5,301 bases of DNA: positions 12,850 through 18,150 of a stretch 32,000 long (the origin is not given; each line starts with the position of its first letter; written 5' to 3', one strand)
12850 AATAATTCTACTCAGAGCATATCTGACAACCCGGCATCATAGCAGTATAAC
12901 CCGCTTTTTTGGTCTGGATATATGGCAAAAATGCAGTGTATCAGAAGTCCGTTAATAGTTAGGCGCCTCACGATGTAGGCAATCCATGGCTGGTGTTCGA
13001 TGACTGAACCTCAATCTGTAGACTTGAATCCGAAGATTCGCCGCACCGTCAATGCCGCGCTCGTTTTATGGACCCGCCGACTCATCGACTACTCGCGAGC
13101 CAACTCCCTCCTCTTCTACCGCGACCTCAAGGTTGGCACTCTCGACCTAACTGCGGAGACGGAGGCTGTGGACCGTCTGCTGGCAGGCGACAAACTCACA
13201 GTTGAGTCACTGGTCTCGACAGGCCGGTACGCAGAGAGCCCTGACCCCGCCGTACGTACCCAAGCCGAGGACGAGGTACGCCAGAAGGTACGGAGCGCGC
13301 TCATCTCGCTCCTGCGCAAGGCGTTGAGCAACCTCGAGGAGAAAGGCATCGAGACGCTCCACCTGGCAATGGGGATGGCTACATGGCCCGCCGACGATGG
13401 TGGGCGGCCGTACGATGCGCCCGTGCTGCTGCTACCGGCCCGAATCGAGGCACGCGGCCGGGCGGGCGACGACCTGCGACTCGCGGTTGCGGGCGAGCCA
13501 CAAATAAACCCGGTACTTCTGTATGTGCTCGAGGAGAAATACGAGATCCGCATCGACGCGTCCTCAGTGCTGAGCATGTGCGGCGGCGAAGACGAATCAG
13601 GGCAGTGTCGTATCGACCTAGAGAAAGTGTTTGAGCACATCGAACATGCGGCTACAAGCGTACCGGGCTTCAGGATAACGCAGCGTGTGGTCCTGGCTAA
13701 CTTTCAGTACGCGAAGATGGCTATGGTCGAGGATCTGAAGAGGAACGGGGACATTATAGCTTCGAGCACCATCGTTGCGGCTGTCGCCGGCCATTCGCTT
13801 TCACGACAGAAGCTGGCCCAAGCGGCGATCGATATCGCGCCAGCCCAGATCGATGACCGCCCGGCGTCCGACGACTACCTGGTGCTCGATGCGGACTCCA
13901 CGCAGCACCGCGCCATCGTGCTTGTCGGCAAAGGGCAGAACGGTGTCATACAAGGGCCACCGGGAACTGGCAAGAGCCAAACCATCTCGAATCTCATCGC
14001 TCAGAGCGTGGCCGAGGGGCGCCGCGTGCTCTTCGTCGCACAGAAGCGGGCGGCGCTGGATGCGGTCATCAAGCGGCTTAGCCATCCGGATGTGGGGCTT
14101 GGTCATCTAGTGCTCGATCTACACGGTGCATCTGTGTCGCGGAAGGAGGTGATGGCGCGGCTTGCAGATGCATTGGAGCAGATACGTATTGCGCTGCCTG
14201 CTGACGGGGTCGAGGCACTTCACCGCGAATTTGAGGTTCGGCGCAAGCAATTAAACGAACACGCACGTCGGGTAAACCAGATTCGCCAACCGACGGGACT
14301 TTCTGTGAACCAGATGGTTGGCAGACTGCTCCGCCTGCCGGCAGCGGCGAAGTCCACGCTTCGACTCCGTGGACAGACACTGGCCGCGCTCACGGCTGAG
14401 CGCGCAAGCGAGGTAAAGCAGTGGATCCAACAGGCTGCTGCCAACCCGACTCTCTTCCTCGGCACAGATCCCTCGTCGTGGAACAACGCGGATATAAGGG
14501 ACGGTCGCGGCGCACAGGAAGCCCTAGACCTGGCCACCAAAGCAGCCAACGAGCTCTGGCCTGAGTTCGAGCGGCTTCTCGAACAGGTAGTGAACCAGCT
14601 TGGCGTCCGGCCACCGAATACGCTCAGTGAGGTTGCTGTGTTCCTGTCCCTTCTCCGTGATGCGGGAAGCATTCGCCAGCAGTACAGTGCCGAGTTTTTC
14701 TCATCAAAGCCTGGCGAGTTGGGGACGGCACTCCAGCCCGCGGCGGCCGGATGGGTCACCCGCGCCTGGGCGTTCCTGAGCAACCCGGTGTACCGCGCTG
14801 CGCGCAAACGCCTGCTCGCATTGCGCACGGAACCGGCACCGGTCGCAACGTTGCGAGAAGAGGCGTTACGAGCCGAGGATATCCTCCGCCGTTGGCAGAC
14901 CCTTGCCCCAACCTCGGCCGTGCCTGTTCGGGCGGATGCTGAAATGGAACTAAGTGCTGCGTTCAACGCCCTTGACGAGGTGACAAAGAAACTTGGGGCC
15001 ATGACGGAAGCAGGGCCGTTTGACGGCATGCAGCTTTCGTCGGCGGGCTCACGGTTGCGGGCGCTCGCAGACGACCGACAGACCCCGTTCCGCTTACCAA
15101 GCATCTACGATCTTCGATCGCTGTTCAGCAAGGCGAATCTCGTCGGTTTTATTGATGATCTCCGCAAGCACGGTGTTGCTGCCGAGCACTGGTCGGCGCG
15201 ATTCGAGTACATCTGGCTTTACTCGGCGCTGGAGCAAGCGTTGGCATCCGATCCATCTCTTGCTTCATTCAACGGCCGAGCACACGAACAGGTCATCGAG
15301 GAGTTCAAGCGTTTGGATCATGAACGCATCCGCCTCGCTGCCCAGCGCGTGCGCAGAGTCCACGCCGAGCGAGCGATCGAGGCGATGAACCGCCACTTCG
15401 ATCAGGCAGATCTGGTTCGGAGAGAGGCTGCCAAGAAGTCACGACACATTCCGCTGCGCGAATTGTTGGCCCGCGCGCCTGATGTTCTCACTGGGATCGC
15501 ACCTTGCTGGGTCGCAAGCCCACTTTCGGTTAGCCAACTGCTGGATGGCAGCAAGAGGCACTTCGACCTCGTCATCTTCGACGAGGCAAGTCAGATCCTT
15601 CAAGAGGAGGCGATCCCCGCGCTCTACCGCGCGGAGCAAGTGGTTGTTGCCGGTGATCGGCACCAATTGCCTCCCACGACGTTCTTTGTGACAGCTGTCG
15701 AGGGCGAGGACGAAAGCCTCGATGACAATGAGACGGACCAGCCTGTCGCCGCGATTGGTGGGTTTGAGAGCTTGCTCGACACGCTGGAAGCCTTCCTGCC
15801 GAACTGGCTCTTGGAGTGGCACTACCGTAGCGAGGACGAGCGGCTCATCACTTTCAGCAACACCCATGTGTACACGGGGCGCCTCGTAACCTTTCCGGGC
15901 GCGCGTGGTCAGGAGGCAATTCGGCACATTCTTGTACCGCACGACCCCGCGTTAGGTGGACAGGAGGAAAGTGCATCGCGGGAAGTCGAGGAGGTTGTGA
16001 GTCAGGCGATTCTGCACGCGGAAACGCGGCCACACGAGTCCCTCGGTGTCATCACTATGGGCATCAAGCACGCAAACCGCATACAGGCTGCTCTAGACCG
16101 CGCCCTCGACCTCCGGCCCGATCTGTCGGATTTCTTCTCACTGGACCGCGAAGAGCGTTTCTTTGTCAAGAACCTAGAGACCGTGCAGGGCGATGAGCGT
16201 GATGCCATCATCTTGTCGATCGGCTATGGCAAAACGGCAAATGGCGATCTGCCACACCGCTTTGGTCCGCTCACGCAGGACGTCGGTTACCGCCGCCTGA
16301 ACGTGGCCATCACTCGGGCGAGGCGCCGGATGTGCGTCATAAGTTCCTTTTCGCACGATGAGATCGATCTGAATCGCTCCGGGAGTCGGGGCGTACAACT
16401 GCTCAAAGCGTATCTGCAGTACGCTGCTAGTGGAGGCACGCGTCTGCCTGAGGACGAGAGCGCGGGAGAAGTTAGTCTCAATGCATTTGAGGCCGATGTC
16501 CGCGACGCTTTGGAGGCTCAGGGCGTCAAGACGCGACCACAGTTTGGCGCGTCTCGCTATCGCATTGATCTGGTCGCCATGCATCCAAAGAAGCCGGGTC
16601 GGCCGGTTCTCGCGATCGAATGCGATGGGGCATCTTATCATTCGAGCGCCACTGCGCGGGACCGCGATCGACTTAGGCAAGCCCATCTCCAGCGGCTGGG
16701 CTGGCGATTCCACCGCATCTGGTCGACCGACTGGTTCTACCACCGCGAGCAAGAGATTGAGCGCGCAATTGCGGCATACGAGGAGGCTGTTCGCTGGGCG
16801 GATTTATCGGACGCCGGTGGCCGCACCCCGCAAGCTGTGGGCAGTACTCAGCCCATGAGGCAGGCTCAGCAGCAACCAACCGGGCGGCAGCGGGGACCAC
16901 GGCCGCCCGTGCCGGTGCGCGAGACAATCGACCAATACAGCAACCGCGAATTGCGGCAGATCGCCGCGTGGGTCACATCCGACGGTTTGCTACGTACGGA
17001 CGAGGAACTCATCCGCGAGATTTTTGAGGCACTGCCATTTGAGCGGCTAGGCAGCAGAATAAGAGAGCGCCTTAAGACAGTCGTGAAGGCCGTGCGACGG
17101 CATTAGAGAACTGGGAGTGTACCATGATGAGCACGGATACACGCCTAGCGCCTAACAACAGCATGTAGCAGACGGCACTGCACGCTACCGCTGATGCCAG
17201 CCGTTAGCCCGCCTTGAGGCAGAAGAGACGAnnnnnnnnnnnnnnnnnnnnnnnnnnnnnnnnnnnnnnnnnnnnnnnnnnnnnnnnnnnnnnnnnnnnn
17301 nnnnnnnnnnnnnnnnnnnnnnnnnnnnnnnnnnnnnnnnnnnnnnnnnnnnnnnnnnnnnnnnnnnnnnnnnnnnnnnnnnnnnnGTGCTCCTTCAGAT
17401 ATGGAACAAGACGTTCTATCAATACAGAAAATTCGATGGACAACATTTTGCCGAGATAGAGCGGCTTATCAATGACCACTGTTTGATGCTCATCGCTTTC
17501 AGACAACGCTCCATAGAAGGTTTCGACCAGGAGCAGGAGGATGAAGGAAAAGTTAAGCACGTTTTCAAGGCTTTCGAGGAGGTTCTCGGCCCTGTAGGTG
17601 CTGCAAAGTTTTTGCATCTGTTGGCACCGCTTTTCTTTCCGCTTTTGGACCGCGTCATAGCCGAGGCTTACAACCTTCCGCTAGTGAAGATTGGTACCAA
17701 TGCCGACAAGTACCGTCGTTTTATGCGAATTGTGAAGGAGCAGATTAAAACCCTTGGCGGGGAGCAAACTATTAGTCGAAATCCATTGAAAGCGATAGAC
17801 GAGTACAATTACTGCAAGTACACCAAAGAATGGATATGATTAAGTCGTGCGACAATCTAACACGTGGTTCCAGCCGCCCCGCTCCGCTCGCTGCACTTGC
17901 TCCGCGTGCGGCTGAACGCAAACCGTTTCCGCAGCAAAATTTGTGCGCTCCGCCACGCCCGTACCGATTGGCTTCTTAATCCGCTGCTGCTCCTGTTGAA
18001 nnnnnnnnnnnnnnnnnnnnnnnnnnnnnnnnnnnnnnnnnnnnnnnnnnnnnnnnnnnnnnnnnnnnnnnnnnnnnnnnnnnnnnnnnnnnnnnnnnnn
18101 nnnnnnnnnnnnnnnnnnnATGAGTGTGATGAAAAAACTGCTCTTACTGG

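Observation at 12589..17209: Decayed integron platform: IntI-type integrase stump, GTTAGGC core and cassette-style ORF boundaries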

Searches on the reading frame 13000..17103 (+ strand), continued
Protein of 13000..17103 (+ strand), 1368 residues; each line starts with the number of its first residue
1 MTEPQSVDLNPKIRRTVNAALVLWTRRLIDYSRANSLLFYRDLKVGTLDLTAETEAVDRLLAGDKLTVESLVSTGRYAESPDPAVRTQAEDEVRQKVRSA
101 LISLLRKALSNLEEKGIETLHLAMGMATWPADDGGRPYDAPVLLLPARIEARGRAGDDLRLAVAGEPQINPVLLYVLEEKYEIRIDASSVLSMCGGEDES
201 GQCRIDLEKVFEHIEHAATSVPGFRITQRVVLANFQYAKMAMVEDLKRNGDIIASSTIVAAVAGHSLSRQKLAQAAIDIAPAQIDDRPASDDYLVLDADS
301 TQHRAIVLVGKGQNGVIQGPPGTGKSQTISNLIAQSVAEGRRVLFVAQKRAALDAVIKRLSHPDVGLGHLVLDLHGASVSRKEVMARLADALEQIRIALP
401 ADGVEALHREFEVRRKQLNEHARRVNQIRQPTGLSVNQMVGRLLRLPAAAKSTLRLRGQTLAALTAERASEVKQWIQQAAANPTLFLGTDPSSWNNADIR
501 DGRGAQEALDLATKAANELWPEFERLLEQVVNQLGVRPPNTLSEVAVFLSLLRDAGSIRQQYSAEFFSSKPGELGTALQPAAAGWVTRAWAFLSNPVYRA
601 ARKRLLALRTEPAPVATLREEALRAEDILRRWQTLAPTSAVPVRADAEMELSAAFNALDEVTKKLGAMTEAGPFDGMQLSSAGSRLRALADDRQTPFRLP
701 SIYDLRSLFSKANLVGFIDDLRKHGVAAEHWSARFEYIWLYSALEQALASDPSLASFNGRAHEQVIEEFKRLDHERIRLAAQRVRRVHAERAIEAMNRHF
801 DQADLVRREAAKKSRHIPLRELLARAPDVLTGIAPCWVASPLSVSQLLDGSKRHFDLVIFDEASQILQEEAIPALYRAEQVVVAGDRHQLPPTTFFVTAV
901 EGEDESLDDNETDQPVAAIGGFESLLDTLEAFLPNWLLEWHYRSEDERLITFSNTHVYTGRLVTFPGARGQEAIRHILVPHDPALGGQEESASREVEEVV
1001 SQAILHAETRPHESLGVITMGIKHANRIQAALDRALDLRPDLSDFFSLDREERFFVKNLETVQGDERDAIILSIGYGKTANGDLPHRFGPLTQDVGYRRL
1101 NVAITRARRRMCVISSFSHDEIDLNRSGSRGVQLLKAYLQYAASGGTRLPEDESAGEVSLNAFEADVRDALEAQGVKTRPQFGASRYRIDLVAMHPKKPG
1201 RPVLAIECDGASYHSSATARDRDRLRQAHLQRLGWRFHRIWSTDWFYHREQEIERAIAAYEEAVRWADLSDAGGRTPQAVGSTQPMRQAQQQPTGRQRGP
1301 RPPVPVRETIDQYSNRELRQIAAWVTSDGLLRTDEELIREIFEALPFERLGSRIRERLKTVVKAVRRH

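Call 73: find_encoding_contigs(protein=P0046, flank=3000, max_places=2)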
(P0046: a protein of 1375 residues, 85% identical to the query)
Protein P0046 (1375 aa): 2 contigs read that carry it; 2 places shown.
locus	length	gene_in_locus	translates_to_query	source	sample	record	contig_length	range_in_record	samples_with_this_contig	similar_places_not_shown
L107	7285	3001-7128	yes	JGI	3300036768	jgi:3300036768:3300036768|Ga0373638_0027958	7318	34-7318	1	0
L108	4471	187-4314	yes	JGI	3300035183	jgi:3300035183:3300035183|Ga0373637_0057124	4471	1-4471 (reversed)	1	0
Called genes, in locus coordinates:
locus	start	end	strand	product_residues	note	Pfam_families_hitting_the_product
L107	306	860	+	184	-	-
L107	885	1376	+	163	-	-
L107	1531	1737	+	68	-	PF04014:MazE_antitoxin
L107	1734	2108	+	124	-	PF01850:PIN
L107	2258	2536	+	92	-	PF05015:HigB-like_toxin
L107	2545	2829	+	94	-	PF13560:HTH_31, PF01381:HTH_3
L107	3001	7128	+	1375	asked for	PF13195:DUF4011, PF13245:AAA_19 (faint), PF13086:AAA_11, PF13604:AAA_30 (faint), PF13086:AAA_11, PF13087:AAA_12, PF18741:MTES_1575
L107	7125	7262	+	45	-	-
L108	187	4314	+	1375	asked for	PF13195:DUF4011, PF13245:AAA_19 (faint), PF13086:AAA_11, PF13604:AAA_30 (faint), PF13086:AAA_11, PF13087:AAA_12, PF18741:MTES_1575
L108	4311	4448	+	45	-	-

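Call 74: find_encoding_contigs(protein=P0043, flank=3000, max_places=2)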
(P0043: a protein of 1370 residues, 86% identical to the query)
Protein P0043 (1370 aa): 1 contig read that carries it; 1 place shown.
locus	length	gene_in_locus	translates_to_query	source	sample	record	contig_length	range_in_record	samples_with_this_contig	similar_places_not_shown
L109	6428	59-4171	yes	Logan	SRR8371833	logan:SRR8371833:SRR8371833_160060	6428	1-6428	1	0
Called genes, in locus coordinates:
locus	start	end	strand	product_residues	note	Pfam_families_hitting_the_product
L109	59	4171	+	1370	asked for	PF13195:DUF4011, PF13245:AAA_19 (faint), PF13401:AAA_22 (faint), PF13086:AAA_11, PF13604:AAA_30 (faint), PF13086:AAA_11, PF13087:AAA_12, PF18741:MTES_1575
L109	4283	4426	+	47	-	-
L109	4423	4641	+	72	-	-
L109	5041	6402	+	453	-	PF13005:zf-IS66, PF03050:DDE_Tnp_IS66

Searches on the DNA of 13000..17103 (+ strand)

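Call 50: search_with_rna_model(model_id=R2, sources=[L081, L082, L083, L084, L085], filters=off, max_evalue=1)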
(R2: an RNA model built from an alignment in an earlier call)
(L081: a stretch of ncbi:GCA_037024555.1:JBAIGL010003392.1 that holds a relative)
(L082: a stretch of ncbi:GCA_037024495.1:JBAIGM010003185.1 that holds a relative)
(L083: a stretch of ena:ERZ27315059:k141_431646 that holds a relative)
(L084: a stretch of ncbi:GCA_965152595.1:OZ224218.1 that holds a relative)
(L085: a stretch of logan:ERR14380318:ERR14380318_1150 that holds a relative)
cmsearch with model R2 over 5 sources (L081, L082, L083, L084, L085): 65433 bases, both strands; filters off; matches with E-value up to 1: 1.
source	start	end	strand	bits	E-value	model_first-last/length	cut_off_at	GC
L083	10085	10146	-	25.9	0.00041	1-68/68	no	0.6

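Call 75: search_with_rna_model(model_id=R2, sources=[L105, L106, L107, L108, L109], filters=off, max_evalue=1)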
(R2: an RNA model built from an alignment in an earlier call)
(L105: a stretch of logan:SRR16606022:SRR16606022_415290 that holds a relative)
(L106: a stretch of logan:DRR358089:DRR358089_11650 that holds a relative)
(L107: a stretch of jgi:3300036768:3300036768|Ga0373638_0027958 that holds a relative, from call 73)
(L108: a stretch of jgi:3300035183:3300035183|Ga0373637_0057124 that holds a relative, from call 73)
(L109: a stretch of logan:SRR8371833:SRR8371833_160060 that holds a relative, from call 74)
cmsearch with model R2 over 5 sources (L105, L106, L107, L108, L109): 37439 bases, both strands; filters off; matches with E-value up to 1: 5.
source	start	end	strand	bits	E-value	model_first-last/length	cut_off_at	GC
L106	10158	10219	-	17.2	0.027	1-68/68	no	0.66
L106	2841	2884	-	12.6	0.35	1-68/68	no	0.73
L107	4597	4642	-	12.5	0.36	1-68/68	no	0.65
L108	1783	1828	-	12.5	0.36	1-68/68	no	0.65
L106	11578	11637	-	11.3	0.7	1-68/68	no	0.77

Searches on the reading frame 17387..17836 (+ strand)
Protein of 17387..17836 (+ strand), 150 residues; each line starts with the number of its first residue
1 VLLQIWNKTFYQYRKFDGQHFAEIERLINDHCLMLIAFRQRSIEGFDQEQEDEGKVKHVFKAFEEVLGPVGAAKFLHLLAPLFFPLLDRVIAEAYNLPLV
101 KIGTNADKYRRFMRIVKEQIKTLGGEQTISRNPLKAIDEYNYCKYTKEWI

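Call 10: search_protein_families(library=pfam, proteins=[window:17387-17836:+], max_evalue=0.1)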
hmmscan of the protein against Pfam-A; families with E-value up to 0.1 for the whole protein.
window:17387-17836:+ (150 aa): 1 family
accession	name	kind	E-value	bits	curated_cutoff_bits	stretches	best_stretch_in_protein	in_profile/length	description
PF19827.4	DUF6308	-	0.00064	20.1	27.3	1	41-122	80-157/193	Family of unknown function (DUF6308)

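Call 11: search_protein_families(library=ncbifam, proteins=[window:17387-17836:+], max_evalue=0.1)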
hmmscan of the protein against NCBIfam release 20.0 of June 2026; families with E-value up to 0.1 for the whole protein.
window:17387-17836:+ (150 aa): 0 families

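Call 38: search_protein_families(library=padloc, proteins=[window:17387-17836:+], max_evalue=0.01)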
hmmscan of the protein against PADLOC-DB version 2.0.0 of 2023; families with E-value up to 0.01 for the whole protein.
window:17387-17836:+ (150 aa): 0 families

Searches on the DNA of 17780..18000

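Call 61: search_with_rna_model(model_id=R1, source=window, start=17780, end=18000, filters=off, max_evalue=10, show_alignments=2)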
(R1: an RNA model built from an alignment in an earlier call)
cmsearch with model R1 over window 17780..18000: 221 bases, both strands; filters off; matches with E-value up to 10: 6.
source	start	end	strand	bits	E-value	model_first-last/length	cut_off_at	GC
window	17853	17929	-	5.2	0.062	1-132/132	no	0.64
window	17963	17986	+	2.5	0.45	1-132/132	no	0.5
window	17890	17914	+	1.3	1.1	1-132/132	no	0.72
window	17932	17946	-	-0.5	4.3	1-132/132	no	0.4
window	17916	17948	+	-0.6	4.5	1-132/132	no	0.52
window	17950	17972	-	-0.9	5.5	1-132/132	no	0.74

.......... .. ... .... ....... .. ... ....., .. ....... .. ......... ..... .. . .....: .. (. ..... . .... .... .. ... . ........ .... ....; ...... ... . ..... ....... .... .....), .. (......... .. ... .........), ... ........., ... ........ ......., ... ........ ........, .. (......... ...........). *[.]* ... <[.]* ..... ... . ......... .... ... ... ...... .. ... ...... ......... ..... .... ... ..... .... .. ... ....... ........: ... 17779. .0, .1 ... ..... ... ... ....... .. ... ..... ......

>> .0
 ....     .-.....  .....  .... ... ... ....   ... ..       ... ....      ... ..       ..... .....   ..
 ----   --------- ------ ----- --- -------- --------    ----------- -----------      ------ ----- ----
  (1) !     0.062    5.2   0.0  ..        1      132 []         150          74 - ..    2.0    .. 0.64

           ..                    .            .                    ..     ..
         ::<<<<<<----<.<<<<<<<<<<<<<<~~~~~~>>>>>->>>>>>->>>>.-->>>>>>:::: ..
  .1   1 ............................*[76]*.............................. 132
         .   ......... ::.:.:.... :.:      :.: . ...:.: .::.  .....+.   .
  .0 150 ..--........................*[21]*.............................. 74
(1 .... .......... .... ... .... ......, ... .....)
